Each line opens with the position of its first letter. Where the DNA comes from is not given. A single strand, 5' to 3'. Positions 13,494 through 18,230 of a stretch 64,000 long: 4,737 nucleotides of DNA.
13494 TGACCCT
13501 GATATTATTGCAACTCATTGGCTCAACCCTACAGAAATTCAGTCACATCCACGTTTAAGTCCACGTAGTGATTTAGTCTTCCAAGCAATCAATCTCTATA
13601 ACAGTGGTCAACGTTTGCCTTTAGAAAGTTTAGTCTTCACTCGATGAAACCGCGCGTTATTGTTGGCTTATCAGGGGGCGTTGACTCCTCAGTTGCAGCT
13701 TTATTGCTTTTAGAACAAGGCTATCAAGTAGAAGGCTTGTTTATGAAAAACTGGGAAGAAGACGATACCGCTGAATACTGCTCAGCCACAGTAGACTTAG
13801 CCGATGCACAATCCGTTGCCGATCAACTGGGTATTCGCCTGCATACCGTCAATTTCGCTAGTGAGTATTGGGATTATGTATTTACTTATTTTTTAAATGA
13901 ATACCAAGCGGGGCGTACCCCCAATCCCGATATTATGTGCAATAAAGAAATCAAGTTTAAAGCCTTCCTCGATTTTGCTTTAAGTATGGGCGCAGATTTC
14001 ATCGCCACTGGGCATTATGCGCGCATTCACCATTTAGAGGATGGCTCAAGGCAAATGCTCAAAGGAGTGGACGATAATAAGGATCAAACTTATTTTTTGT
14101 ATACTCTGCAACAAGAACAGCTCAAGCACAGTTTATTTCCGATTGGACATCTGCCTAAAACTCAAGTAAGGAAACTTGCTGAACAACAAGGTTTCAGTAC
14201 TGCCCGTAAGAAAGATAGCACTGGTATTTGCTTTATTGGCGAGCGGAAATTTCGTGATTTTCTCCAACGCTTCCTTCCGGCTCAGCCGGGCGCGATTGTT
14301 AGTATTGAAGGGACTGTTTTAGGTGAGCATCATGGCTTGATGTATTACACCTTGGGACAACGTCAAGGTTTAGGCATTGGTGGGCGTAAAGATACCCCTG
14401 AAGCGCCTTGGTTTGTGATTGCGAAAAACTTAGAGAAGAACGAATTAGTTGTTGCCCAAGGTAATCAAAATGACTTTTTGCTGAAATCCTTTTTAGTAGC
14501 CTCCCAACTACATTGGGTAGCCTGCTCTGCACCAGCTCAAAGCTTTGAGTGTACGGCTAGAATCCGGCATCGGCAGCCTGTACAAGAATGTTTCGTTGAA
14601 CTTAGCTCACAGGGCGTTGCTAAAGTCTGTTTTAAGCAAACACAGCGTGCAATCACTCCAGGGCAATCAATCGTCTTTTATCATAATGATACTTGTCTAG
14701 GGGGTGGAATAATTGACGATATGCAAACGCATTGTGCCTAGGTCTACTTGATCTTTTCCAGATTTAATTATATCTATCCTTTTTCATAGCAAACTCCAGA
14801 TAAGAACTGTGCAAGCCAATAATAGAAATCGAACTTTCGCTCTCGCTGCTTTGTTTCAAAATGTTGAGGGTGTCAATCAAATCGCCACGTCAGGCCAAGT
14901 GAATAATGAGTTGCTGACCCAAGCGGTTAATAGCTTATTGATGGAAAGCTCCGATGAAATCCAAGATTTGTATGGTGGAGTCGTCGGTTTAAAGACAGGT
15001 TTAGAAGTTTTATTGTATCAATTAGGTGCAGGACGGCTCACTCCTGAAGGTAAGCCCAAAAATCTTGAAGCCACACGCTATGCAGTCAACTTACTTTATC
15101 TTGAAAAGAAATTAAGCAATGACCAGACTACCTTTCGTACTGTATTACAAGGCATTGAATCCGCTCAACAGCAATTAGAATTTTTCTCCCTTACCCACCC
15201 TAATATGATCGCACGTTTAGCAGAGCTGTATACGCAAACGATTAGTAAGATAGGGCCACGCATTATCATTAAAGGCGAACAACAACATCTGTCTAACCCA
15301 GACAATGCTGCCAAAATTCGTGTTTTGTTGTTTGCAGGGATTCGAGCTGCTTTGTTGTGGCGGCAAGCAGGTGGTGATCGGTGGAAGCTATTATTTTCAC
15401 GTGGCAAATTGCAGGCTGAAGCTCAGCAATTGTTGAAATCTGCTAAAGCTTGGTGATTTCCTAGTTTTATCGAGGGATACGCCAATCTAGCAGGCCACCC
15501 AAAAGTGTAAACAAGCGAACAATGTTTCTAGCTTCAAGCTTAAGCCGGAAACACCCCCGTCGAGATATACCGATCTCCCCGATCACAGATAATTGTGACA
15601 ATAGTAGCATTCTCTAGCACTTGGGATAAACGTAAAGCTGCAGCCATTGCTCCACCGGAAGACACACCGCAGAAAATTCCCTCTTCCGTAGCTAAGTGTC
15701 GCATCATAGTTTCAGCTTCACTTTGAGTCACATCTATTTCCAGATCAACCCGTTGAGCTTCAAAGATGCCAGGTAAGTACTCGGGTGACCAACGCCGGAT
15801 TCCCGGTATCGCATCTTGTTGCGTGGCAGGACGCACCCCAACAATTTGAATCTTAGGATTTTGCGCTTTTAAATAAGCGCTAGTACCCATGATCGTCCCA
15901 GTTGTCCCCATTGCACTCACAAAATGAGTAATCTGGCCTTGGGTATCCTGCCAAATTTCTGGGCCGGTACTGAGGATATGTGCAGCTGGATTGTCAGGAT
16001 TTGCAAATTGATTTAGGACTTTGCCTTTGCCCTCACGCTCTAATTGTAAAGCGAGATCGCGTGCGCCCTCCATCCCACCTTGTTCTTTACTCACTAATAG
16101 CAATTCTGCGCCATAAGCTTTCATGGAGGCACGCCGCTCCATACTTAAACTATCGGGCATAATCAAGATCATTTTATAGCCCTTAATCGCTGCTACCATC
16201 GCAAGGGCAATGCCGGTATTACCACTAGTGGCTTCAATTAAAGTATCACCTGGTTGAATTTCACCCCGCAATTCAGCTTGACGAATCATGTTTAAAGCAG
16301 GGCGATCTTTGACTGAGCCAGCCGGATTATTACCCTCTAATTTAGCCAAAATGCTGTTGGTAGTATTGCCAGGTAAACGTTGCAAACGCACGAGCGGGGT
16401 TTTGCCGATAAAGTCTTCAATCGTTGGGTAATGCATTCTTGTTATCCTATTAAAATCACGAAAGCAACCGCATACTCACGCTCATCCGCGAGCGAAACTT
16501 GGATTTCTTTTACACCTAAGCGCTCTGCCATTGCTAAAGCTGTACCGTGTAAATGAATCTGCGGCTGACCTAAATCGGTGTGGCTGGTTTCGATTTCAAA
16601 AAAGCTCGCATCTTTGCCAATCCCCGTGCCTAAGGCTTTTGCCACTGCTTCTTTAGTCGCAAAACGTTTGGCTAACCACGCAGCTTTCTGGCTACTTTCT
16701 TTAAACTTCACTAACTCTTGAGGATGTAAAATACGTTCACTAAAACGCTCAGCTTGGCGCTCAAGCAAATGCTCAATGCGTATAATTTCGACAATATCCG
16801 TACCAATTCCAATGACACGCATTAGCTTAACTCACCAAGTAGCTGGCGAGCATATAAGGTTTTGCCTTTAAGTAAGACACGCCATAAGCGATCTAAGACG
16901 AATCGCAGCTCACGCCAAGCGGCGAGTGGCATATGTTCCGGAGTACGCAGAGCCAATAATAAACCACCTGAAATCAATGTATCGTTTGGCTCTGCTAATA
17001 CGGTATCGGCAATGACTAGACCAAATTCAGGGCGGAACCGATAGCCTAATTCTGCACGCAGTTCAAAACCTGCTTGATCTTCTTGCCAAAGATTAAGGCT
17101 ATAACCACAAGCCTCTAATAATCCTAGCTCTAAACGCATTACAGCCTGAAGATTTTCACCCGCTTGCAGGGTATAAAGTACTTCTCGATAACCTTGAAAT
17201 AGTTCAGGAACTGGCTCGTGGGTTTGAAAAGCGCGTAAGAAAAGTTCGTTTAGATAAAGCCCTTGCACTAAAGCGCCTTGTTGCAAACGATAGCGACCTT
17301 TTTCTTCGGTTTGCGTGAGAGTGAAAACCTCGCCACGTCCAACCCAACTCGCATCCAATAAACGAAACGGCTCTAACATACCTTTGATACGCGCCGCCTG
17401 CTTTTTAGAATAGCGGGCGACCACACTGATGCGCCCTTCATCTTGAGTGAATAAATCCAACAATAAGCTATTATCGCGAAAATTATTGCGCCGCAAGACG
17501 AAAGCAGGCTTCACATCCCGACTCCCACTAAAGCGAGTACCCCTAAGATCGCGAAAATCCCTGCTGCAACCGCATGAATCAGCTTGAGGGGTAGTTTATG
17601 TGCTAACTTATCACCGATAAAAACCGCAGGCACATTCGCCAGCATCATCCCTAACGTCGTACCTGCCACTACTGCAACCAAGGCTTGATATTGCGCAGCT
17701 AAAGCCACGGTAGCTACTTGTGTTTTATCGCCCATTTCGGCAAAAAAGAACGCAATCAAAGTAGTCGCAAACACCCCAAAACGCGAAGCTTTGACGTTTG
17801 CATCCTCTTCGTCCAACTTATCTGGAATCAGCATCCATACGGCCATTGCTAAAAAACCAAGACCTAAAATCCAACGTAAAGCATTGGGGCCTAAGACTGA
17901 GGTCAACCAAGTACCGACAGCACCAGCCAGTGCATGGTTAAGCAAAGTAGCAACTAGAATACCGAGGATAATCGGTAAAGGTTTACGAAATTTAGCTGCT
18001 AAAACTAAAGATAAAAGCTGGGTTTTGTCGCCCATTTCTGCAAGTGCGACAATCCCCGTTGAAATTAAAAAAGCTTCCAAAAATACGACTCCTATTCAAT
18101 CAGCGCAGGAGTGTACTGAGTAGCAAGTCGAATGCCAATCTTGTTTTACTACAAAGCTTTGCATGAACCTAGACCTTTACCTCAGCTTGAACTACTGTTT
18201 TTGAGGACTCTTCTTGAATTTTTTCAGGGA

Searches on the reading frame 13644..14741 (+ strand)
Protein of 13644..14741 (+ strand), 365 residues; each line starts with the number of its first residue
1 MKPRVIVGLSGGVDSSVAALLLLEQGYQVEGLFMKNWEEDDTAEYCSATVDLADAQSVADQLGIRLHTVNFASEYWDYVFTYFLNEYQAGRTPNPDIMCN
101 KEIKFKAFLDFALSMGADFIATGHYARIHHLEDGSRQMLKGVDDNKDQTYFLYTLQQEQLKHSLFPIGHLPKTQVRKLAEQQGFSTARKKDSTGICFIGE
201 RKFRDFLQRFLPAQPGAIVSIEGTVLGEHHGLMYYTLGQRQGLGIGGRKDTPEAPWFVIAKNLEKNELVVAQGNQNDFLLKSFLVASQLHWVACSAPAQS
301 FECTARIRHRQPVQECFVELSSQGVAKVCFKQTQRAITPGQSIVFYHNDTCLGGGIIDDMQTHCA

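Call 66: search_protein_families(library=pfam, proteins=[window:13644-14741:+], max_evalue=0.00001)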
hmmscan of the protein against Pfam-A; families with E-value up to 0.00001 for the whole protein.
window:13644-14741:+ (365 aa): 4 families
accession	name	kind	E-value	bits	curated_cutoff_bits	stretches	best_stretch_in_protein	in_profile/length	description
PF03054.22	tRNA_Me_trans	-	2.2e-82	276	20.6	1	4-199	2-201/202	tRNA methyl transferase HUP domain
PF20258.4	tRNA_Me_trans_C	-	2.6e-24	85.8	20.6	1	284-357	4-77/77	Aminomethyltransferase beta-barrel domain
PF20259.3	tRNA_Me_trans_M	-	4.6e-23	81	27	1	204-272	1-66/66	tRNA methyl transferase PRC-barrel domain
PF02540.23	NAD_synthase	-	1.6e-08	34.4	21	1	4-75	20-85/242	NAD synthase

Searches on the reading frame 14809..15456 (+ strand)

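Call 66: search_protein_families(library=pfam, proteins=[window:14809-15456:+], max_evalue=0.00001)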
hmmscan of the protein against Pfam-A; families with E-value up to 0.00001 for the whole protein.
window:14809-15456:+ (215 aa): 1 family
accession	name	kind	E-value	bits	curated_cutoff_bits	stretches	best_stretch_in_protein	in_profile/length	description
PF04356.17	DUF489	-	2.2e-63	214.2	26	1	7-201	1-190/192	Protein of unknown function (DUF489)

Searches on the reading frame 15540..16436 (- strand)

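Call 5: search_protein_families(library=pfam, proteins=[window:15540-16436:-], max_evalue=0.01)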
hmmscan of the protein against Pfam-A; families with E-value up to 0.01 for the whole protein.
window:15540-16436:- (298 aa): 1 family
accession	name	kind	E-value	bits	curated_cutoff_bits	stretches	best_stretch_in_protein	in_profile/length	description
PF00291.31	PALP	-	2.9e-72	244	35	1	6-285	1-295/295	Pyridoxal-phosphate dependent enzyme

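Call 6: search_protein_families(library=ncbifam, proteins=[window:15540-16436:-], max_evalue=0.01)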
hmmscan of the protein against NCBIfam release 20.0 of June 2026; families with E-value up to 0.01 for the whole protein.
window:15540-16436:- (298 aa): 40 families (the best 25 are shown)
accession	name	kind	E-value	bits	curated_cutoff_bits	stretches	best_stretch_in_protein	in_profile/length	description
NF008735.0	PRK11761.1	equivalog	2.4e-155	516.2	413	1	2-297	2-295/296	cysteine synthase CysM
TIGR01138.1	cysM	equivalog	1.2e-142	474.7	394.2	1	5-296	1-290/290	cysteine synthase B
TIGR01136.1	cysKM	subfamily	2e-118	395.1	344.15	1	6-296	1-299/299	cysteine synthase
TIGR01139.1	cysK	equivalog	2.5e-91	306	350.95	1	6-296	1-298/298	cysteine synthase A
NF007989.0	PRK10717.1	equivalog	1.3e-83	280.8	387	2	5-204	7-213/334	cysteine synthase A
TIGR01137.1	cysta_beta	equivalog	6.3e-78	262.5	510.25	1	5-292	4-307/457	cystathionine beta-synthase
NF053679.1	CysteaSynCapA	equivalog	6e-64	215.9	600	1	4-292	8-316/329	cysteate synthase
TIGR03945.1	PLP_SbnA_fam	equivalog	1.5e-63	214.7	349.95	1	6-293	1-297/304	2,3-diaminopropionate biosynthesis protein SbnA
NF005292.0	PRK06815.1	equivalog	7.7e-22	77.7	371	1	8-207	17-208/320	threonine/serine dehydratase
TIGR01124.1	ilvA_2Cterm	equivalog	4.4e-17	61.8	411.3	1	11-204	16-202/499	threonine ammonia-lyase, biosynthetic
NF052478.1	CystDsulMYC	equivalog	4.6e-16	59.1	600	2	30-148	40-154/354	L-cysteine desulfhydrase Cds1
NF006674.0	PRK09224.1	subfamily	5.8e-16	58.3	577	1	8-204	21-210/508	threonine ammonia-lyase IlvA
NF006094.0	PRK08246.1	subfamily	1.3e-15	57.7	331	1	5-205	16-202/310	serine/threonine dehydratase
NF009130.0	PRK12483.1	subfamily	9.3e-15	54.2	801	1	8-204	33-222/521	threonine ammonia-lyase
NF005454.0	PRK07048.1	equivalog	9.9e-15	54.5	452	1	6-212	19-217/324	threo-3-hydroxy-L-aspartate ammonia-lyase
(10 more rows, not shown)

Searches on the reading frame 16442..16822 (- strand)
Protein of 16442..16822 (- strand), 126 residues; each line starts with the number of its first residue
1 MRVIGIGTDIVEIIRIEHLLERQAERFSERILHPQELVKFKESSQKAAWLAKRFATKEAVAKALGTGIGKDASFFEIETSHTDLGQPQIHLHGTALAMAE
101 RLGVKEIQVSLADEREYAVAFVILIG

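Call 5: search_protein_families(library=pfam, proteins=[window:16442-16822:-], max_evalue=0.01)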
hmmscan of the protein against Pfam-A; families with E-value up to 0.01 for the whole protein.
window:16442-16822:- (126 aa): 1 family
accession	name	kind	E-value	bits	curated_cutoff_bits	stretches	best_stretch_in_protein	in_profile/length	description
PF01648.25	ACPS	-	9.3e-22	77.6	25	1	5-121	1-110/111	4'-phosphopantetheinyl transferase superfamily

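Call 6: search_protein_families(library=ncbifam, proteins=[window:16442-16822:-], max_evalue=0.01)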
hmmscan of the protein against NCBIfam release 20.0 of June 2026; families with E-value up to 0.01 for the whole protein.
window:16442-16822:- (126 aa): 13 families
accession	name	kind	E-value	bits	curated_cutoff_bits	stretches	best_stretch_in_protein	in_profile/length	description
TIGR00516.1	acpS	equivalog_domain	9.7e-40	135.7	59.8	1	3-124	2-120/125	holo-ACP synthase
NF011251.0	PRK14657.1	equivalog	2.5e-37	127.7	165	1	3-124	2-121/123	holo-[acyl-carrier-protein] synthase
TIGR00556.1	pantethn_trn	domain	1.7e-29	102.5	45.35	1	4-124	3-125/128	phosphopantetheine--protein transferase domain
NF011254.0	PRK14660.1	equivalog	1.5e-28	99.3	195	1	3-124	2-123/125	holo-[acyl-carrier-protein] synthase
NF011253.0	PRK14659.1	equivalog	5.4e-27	94.8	156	1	3-125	2-120/123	holo-[acyl-carrier-protein] synthase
NF000832.0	PRK00070.3-2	equivalog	7e-26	90.9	107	1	3-124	2-114/116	holo-ACP synthase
NF011250.0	PRK14656.1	equivalog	3.1e-25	88.7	175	1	3-124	2-123/126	holo-[acyl-carrier-protein] synthase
NF011257.0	PRK14663.1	equivalog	1.1e-17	64.2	186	1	5-124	2-117/123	holo-[acyl-carrier-protein] synthase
NF011256.0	PRK14662.1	equivalog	2.5e-16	60.1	150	1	3-124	2-117/123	4'-phosphopantetheinyl transferase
NF000831.0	PRK00070.3-1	equivalog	4e-15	55.9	124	1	1-124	1-127/130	holo-ACP synthase AcpS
NF011255.0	PRK14661.1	equivalog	6.3e-12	45.7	209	1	3-124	2-107/169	holo-[acyl-carrier-protein] synthase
NF000835.0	PRK00070.4-1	equivalog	1.2e-09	38.5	128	1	3-66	2-67/115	holo-ACP synthase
NF011252.0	PRK14658.1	equivalog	5.4e-05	23.2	149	1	7-122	6-107/115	holo-ACP synthase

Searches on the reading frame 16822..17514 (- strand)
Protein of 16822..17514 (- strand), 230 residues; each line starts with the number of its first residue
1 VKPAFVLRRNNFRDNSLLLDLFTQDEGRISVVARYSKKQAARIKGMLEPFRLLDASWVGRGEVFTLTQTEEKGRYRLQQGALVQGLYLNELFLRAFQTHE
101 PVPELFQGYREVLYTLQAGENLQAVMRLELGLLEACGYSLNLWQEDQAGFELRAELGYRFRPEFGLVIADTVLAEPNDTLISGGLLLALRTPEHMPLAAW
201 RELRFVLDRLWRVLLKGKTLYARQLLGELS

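Call 5: search_protein_families(library=pfam, proteins=[window:16822-17514:-], max_evalue=0.01)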
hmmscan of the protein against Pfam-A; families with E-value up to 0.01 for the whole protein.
window:16822-17514:- (230 aa): 2 families
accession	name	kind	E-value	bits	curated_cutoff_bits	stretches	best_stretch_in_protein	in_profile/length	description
PF11967.14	RecO_N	-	3.9e-15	56.1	27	1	3-70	7-75/80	Recombination protein O N terminal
PF02565.21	RecO_C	-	7.1e-09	36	22.1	1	85-152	10-78/157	Recombination protein O C terminal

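Call 6: search_protein_families(library=ncbifam, proteins=[window:16822-17514:-], max_evalue=0.01)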
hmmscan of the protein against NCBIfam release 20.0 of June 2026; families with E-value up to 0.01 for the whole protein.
window:16822-17514:- (230 aa): 1 family
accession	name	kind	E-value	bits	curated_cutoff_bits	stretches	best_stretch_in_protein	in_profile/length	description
TIGR00613.1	reco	equivalog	4e-20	72.3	48.7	1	4-147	5-152/239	DNA repair protein RecO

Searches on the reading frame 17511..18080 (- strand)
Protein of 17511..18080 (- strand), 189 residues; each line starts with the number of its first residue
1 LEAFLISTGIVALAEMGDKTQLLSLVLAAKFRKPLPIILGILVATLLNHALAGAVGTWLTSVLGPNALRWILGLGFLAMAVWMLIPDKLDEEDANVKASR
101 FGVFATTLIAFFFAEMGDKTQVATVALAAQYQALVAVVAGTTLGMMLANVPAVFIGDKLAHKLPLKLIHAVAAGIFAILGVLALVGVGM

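Call 5: search_protein_families(library=pfam, proteins=[window:17511-18080:-], max_evalue=0.01)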
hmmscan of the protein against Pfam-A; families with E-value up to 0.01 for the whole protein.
window:17511-18080:- (189 aa): 2 families
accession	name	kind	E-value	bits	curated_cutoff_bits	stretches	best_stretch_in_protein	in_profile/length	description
PF01169.24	GDT1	-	1.6e-43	147.3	27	2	106-180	2-75/75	Divalent cation/proton antiporter GDT1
PF01925.25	TauE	-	5.1e-06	26.8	32.6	1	24-109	48-136/237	Sulfite exporter TauE/SafE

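Call 6: search_protein_families(library=ncbifam, proteins=[window:17511-18080:-], max_evalue=0.01)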
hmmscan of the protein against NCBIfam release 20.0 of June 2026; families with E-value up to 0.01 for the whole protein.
window:17511-18080:- (189 aa): 0 families
